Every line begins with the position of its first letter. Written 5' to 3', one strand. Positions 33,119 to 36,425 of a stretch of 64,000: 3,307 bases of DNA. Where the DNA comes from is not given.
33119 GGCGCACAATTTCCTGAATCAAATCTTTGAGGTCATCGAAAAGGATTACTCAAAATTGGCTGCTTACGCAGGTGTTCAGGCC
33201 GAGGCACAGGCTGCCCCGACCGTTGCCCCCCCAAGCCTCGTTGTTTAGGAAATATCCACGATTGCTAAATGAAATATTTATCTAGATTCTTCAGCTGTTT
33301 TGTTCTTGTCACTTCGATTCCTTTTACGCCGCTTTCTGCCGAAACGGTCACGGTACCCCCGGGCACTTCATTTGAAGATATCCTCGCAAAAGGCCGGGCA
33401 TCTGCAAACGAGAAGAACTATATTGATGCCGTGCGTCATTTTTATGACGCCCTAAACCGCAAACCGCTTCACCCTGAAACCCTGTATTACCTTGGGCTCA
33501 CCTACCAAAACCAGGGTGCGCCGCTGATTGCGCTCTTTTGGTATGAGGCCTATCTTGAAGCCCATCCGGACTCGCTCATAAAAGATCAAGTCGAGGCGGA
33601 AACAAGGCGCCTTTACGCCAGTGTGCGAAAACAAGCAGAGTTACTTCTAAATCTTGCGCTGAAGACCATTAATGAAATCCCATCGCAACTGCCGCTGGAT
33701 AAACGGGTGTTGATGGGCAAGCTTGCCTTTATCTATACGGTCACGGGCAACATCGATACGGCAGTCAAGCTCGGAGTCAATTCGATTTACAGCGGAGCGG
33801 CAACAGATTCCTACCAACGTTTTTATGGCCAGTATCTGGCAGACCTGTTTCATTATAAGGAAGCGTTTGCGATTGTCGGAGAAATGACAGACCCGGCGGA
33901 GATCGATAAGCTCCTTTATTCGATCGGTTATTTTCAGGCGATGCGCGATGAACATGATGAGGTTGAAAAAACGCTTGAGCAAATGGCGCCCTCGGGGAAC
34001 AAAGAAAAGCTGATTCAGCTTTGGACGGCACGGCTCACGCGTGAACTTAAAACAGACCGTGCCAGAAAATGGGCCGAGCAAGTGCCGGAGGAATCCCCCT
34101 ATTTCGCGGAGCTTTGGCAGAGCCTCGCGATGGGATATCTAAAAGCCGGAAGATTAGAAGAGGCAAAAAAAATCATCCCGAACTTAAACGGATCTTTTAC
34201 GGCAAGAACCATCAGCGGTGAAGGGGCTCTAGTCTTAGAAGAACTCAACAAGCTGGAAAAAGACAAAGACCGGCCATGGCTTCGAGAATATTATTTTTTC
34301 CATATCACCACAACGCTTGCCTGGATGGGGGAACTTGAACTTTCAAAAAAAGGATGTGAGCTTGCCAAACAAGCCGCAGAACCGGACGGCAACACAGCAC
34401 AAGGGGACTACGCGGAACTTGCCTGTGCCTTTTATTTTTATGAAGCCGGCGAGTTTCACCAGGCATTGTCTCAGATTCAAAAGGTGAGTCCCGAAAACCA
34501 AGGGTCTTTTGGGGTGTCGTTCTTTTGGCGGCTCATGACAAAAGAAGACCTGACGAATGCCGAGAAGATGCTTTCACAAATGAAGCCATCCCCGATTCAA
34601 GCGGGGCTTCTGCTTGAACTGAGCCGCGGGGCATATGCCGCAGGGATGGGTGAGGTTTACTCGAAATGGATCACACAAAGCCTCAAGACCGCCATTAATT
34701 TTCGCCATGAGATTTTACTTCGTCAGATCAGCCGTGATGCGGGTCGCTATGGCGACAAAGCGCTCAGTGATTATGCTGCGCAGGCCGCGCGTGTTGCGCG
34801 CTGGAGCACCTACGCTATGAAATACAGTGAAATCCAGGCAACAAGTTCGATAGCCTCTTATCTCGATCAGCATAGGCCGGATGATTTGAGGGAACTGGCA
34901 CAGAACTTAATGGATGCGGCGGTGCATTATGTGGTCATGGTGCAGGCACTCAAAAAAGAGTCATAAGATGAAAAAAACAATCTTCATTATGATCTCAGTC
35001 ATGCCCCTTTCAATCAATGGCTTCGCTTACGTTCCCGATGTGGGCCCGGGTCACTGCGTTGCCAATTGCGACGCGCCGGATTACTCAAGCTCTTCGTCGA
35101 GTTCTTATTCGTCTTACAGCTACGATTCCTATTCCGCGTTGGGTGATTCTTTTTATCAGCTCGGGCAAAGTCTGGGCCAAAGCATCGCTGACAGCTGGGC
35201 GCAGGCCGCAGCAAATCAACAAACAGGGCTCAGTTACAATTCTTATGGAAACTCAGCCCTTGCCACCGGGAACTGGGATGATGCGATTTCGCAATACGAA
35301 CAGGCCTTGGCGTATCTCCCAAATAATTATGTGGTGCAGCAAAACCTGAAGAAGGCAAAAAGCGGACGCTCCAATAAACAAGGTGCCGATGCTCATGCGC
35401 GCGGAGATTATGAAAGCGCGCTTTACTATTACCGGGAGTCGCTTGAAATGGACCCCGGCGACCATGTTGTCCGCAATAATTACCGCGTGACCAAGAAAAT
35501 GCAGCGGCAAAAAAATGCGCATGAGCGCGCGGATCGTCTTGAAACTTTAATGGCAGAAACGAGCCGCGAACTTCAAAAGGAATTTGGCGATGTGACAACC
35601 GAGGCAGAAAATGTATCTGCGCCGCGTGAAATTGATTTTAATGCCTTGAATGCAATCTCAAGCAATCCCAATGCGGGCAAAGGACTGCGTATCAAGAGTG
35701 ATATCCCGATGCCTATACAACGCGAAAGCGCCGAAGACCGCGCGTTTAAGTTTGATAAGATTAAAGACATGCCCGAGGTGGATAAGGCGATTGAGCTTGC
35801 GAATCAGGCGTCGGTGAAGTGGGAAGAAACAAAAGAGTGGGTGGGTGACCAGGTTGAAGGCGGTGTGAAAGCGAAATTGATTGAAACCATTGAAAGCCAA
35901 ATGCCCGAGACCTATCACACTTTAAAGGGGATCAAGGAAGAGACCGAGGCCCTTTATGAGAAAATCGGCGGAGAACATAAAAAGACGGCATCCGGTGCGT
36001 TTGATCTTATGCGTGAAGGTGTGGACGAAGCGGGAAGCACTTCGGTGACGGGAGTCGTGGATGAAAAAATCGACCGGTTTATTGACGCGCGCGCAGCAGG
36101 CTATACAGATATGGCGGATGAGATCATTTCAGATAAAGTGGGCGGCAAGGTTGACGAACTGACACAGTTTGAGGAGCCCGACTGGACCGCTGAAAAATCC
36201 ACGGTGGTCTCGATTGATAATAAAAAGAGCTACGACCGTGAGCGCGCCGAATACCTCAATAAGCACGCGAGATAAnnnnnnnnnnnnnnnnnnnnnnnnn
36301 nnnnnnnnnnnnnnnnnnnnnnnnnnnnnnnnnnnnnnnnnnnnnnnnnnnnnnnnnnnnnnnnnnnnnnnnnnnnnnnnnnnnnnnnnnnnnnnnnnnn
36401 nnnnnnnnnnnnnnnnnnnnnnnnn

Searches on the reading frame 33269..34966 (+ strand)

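Call 7: search_protein_families(library=pfam, proteins=[window:33269-34966:+], max_evalue=0.01)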
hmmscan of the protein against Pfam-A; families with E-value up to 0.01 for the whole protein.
window:33269-34966:+ (565 aa): 6 families
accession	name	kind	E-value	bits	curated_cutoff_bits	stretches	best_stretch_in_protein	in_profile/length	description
PF14559.12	TPR_19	-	4.1e-06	27.4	25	0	262-303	7-48/68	Tetratricopeptide repeat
PF13431.12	TPR_17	-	4.8e-06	26.9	24.4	0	60-83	4-27/34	Tetratricopeptide repeat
PF07719.23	TPR_2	-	0.00028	21.2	27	0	69-101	1-33/34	Tetratricopeptide repeat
PF13428.12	TPR_14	-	0.0014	19.6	23.5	0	69-102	1-34/44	Tetratricopeptide repeat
PF12895.13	ANAPC3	-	0.0017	19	27.2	0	50-95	4-49/82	Anaphase-promoting complex, cyclosome, subunit 3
PF13424.12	TPR_12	-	0.0035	17.9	30.1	0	47-98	15-74/77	Tetratricopeptide repeat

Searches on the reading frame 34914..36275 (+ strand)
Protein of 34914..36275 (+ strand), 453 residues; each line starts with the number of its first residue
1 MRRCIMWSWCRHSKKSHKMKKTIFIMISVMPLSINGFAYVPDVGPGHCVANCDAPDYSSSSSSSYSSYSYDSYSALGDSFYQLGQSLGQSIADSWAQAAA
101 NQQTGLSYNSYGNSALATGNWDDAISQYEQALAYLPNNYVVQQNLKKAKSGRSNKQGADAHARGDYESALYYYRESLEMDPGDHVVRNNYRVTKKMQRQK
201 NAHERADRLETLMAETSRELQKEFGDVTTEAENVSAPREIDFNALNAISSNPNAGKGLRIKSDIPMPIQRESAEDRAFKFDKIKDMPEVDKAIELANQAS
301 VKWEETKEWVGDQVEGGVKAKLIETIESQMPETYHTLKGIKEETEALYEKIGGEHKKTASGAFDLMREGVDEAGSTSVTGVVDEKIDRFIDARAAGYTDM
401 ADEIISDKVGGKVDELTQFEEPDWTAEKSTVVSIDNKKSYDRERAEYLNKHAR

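Call 7: search_protein_families(library=pfam, proteins=[window:34914-36275:+], max_evalue=0.01)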
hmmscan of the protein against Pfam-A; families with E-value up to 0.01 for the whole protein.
window:34914-36275:+ (453 aa): 11 families
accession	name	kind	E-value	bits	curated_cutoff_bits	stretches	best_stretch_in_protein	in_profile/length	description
PF07719.23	TPR_2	-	1.4e-10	40.8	27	2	108-138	4-34/34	Tetratricopeptide repeat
PF14559.12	TPR_19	-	9.5e-08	32.7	25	1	115-146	1-32/68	Tetratricopeptide repeat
PF13424.12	TPR_12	-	3e-07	31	30.1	1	81-134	19-74/77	Tetratricopeptide repeat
PF00515.34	TPR_1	-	4e-07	30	27.8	1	159-182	10-33/34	Tetratricopeptide repeat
PF13414.12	TPR_11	-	1.8e-06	27.9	26.8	0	112-138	1-27/42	TPR repeat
PF13428.12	TPR_14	-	4.4e-06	27.3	23.5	0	110-143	6-39/44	Tetratricopeptide repeat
PF13432.12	TPR_16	-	5.3e-06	27.2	32.7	0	112-136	4-28/65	Tetratricopeptide repeat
PF24575.1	TPR_Slam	-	4.9e-05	24.2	35.2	0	156-202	53-99/104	Surface lipoprotein assembly modifier, N-terminal TPR repeats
PF13176.12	TPR_7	-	0.00011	22.5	27.9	0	115-134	9-30/36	Tetratricopeptide repeat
PF13374.12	TPR_10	-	0.002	18.6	27.5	0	161-179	13-31/42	Tetratricopeptide repeat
PF04212.24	MIT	-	0.003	18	30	0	118-135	17-34/66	MIT (microtubule interacting and transport) domain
